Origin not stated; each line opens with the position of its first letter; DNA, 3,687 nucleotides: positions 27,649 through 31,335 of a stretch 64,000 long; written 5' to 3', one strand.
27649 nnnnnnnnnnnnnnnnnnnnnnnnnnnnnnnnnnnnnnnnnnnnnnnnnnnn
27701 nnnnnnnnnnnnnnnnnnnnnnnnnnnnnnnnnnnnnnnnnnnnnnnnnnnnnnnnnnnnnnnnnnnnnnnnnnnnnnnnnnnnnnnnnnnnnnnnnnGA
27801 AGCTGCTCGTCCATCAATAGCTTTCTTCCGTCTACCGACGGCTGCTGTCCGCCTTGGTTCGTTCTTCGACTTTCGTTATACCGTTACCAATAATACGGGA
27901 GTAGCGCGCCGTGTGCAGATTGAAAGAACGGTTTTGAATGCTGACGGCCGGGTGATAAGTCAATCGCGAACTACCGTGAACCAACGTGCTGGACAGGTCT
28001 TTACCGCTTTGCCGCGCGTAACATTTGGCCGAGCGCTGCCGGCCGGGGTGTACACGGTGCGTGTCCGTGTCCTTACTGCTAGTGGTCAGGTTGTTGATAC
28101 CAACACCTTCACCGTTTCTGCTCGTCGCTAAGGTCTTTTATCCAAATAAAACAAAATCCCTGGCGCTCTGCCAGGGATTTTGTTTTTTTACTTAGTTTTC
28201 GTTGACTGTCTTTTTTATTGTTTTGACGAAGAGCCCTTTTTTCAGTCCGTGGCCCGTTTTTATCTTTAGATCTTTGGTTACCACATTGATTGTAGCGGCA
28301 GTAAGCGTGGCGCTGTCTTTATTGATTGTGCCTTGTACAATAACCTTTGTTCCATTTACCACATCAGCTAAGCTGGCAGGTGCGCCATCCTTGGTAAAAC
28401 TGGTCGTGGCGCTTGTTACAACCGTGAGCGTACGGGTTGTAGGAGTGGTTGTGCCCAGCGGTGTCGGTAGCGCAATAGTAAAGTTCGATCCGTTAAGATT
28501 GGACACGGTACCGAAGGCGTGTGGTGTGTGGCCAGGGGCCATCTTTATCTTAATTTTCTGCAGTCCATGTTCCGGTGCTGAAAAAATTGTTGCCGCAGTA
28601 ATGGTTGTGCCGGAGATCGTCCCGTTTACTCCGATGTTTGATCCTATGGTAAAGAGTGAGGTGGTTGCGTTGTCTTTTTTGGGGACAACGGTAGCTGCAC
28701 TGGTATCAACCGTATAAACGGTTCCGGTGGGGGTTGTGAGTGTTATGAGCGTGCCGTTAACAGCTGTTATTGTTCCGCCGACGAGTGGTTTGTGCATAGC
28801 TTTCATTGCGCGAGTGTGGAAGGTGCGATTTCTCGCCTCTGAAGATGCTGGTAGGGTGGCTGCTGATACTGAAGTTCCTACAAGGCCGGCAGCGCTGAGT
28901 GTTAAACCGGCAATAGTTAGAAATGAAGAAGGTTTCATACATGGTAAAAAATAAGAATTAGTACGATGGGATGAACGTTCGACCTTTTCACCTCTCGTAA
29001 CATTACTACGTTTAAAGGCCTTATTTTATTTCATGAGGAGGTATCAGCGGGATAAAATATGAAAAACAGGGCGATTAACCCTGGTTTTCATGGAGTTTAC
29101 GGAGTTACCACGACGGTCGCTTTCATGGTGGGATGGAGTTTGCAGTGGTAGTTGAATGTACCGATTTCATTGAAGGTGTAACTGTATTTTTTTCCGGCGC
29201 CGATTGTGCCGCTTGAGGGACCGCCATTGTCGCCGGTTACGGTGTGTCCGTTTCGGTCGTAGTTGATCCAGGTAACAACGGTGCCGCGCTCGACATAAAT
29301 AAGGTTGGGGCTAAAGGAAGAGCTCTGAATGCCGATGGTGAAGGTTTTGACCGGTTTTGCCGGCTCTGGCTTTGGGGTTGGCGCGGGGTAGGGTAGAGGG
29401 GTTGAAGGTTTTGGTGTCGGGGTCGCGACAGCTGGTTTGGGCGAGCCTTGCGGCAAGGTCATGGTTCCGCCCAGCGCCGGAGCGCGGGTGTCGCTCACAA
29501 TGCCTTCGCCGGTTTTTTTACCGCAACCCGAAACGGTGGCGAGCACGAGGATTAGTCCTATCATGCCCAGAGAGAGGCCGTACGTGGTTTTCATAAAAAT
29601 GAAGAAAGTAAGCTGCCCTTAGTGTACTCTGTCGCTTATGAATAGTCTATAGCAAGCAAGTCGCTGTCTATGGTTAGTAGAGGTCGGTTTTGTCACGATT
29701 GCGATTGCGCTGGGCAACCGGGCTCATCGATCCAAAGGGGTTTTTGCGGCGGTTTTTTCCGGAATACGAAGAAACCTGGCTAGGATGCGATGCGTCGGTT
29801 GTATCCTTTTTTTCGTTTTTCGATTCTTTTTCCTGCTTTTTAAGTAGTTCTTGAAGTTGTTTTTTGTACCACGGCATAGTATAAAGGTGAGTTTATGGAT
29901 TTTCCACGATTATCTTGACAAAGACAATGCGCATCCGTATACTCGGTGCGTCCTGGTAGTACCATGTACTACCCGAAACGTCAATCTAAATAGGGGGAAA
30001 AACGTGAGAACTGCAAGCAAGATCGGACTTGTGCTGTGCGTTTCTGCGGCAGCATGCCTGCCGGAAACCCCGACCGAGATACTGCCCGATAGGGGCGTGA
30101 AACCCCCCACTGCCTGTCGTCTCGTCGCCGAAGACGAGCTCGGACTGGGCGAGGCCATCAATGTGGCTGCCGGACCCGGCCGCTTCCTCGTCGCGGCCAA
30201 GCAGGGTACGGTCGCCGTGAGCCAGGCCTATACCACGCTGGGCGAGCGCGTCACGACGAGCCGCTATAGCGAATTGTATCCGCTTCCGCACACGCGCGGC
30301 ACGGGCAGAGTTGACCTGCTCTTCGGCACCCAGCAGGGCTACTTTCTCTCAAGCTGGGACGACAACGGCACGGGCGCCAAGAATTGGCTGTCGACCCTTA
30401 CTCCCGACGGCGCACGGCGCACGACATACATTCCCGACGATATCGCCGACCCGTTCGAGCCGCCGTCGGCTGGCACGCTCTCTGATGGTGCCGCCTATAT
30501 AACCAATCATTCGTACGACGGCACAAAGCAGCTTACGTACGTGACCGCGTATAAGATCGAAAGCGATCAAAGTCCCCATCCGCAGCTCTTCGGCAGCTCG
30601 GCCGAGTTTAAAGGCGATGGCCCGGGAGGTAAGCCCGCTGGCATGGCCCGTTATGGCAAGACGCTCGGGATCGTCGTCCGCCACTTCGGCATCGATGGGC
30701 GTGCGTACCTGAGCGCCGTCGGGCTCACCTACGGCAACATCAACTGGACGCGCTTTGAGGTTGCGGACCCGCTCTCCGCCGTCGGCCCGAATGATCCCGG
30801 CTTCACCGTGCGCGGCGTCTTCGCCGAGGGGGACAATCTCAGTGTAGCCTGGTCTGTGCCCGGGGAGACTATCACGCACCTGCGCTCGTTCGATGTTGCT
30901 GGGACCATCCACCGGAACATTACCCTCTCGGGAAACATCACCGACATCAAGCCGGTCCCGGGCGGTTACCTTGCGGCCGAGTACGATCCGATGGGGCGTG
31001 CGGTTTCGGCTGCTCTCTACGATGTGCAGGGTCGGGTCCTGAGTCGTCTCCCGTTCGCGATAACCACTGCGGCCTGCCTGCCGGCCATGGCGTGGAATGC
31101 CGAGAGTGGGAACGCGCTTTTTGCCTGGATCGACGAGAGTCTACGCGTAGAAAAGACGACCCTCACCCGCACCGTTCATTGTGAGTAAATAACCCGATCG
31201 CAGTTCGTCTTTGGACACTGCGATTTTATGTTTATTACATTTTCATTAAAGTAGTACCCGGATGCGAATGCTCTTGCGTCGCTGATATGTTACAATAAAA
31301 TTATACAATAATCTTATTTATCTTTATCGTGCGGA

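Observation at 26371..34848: Two paralogous giant surface proteins (FN3 array; NHL propeller plus FN3) sharing a novel C-terminal module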

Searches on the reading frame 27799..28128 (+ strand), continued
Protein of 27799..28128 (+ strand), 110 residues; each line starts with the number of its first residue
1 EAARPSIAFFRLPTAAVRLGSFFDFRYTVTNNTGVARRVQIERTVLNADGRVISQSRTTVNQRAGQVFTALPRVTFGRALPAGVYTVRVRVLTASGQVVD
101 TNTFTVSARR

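Call 71: search_protein_families(library=pfam, proteins=[P0111, P0128, P0142, P0151, P0052, P0055], max_evalue=0.001)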
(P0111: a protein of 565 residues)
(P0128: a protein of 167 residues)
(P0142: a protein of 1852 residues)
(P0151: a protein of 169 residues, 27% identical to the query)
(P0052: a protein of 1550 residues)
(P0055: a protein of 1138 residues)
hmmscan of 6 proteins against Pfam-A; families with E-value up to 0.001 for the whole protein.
P0111 (565 aa): 3 families
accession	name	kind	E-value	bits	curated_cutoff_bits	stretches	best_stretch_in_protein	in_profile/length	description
PF00041.27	fn3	-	4.3e-19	68.9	25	2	56-136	2-79/84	Fibronectin type III domain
PF01471.23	PG_binding_1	-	8.1e-15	55.2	23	1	503-560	1-57/57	Putative peptidoglycan binding domain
PF25059.1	FN3_DSCAM-DSCAML_C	-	9.6e-05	23.1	39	0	92-139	29-75/89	DSCAM/DSCAML C-terminal Fn3-like domain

P0128 (167 aa): 1 family
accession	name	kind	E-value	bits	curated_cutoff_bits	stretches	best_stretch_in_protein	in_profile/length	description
PF01471.23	PG_binding_1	-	2.1e-16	60.3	23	1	107-165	1-57/57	Putative peptidoglycan binding domain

P0142 (1852 aa): 5 families
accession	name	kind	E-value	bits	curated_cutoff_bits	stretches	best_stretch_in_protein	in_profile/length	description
PF13620.12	CarboxypepD_reg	-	5.5e-16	59.1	32.3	2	1121-1199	2-81/82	Carboxypeptidase regulatory-like domain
PF01471.23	PG_binding_1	-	9.4e-16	58.2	23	1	1792-1849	1-57/57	Putative peptidoglycan binding domain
PF00041.27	fn3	-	2.1e-07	31.5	25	1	1433-1519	1-82/84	Fibronectin type III domain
PF13715.12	CarbopepD_reg_2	-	6.5e-06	26.5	32.2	1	1121-1200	1-77/88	CarboxypepD_reg-like domain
PF10989.13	DUF2808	-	0.0005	20.5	25.3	0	399-499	25-121/146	Protein of unknown function (DUF2808)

P0151 (169 aa): 1 family
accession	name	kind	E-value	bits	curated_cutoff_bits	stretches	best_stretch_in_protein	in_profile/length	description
PF01471.23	PG_binding_1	-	2.6e-11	44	23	1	104-157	1-52/57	Putative peptidoglycan binding domain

P0052 (1550 aa): 5 families
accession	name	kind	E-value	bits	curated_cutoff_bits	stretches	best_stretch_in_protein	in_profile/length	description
PF01436.27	NHL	-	8.2e-25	86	20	0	203-229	3-28/28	NHL repeat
PF01731.26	Arylesterase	-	1.1e-21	77.2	21.3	0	190-232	42-84/86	Arylesterase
PF08450.18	SGL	-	1.7e-11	44.6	26.3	0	688-786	125-212/246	SMP-30/Gluconolactonase/LRE-like region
PF00041.27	fn3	-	3.7e-11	43.5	25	0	1295-1360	3-73/84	Fibronectin type III domain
PF10282.15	Lactonase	-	6.8e-10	39.1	21.7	1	565-786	25-220/344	Lactonase, 7-bladed beta-propeller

P0055 (1138 aa): 2 families
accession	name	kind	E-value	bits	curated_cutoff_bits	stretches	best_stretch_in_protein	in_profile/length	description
PF00041.27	fn3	-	1.2e-16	61.1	25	2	351-425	1-71/84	Fibronectin type III domain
PF25059.1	FN3_DSCAM-DSCAML_C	-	1.1e-08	35.7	39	0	506-544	48-86/89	DSCAM/DSCAML C-terminal Fn3-like domain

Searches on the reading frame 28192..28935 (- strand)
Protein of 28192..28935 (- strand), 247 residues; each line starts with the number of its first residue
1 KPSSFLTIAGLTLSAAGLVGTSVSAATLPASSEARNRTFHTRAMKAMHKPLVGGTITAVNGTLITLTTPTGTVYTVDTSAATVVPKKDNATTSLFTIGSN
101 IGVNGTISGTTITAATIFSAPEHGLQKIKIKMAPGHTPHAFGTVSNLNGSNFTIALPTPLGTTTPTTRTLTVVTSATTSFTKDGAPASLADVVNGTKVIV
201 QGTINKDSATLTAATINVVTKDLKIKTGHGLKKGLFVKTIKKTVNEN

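Call 4: search_protein_families(library=pfam, proteins=[window:28192-28935:-], max_evalue=0.1)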
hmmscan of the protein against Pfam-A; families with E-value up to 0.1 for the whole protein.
window:28192-28935:- (247 aa): 2 families
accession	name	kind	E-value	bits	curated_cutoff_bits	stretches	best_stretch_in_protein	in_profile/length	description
PF18914.6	DUF5666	-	9.8e-06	26.2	27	1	142-216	2-59/60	Domain of unknown function (DUF5666)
PF13861.12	FLgD_tudor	-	0.002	18.7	26.9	1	12-161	3-18/58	FlgD Tudor-like domain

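Call 6: search_protein_families(library=ncbifam, proteins=[window:28192-28935:-], max_evalue=0.1)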
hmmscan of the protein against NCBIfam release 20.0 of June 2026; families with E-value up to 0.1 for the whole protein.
window:28192-28935:- (247 aa): 0 families

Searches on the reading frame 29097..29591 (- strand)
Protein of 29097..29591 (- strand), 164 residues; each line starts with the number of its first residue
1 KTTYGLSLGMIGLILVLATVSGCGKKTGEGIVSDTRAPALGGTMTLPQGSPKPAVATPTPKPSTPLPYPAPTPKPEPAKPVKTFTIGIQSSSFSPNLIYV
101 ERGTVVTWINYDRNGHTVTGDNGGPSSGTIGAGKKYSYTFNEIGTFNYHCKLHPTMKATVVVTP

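Call 4: search_protein_families(library=pfam, proteins=[window:29097-29591:-], max_evalue=0.1)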
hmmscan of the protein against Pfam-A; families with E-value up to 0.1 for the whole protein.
window:29097-29591:- (164 aa): 2 families
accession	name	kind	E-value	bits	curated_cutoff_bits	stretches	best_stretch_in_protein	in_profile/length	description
PF00127.26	Copper-bind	-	4.6e-09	37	21.2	1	89-162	10-98/99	Copper binding proteins, plastocyanin/azurin family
PF13473.12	Cupredoxin_1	-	1e-07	32.4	27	1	75-162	14-104/104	Cupredoxin-like domain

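Call 6: search_protein_families(library=ncbifam, proteins=[window:29097-29591:-], max_evalue=0.1)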
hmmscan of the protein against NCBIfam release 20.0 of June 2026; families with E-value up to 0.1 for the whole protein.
window:29097-29591:- (164 aa): 6 families
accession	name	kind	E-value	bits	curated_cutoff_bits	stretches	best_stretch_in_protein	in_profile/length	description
TIGR02657.1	amicyanin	equivalog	7.4e-10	39.1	110.2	1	97-162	12-82/83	amicyanin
TIGR03102.1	halo_cynanin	subfamily_domain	1.1e-08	35.1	93.8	1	91-162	37-114/115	halocyanin domain-containing protein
NF037973.1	metallo_SslE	exception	9e-05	20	3000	1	11-78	12-77/1519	lipoprotein metalloprotease SslE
TIGR02656.1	cyanin_plasto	equivalog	0.0001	22.7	87.85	1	91-162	12-98/99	plastocyanin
TIGR02375.1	pseudoazurin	equivalog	0.0069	16.1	109.85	1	92-160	11-82/116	pseudoazurin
TIGR02376.1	Cu_nitrite_red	equivalog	0.011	15.1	296.3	1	116-158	88-132/326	copper-containing nitrite reductase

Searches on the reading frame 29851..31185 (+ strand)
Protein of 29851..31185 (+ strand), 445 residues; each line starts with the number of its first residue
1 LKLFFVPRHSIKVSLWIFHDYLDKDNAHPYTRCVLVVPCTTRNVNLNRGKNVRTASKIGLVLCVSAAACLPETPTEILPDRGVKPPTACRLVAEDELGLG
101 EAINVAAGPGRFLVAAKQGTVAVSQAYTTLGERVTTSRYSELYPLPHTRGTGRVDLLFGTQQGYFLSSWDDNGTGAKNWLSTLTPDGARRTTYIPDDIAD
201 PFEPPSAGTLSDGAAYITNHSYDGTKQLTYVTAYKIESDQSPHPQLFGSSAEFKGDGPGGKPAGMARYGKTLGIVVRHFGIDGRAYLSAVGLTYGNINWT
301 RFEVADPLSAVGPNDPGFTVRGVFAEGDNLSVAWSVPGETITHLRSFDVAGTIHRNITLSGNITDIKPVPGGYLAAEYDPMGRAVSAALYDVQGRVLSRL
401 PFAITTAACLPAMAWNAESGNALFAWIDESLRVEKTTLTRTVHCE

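Call 4: search_protein_families(library=pfam, proteins=[window:29851-31185:+], max_evalue=0.1)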
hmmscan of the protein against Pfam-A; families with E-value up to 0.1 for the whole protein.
window:29851-31185:+ (445 aa): 0 families

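Call 6: search_protein_families(library=ncbifam, proteins=[window:29851-31185:+], max_evalue=0.1)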
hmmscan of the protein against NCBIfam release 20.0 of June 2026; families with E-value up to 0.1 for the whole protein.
window:29851-31185:+ (445 aa): 1 family
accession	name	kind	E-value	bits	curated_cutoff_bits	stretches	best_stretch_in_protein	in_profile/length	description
NF040587.1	rSAM_lost_HExxH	exception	0.08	12.1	225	0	21-126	58-161/364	radical SAM/SPASM protein FxsBH, inactivated beta-hydroxylase extension form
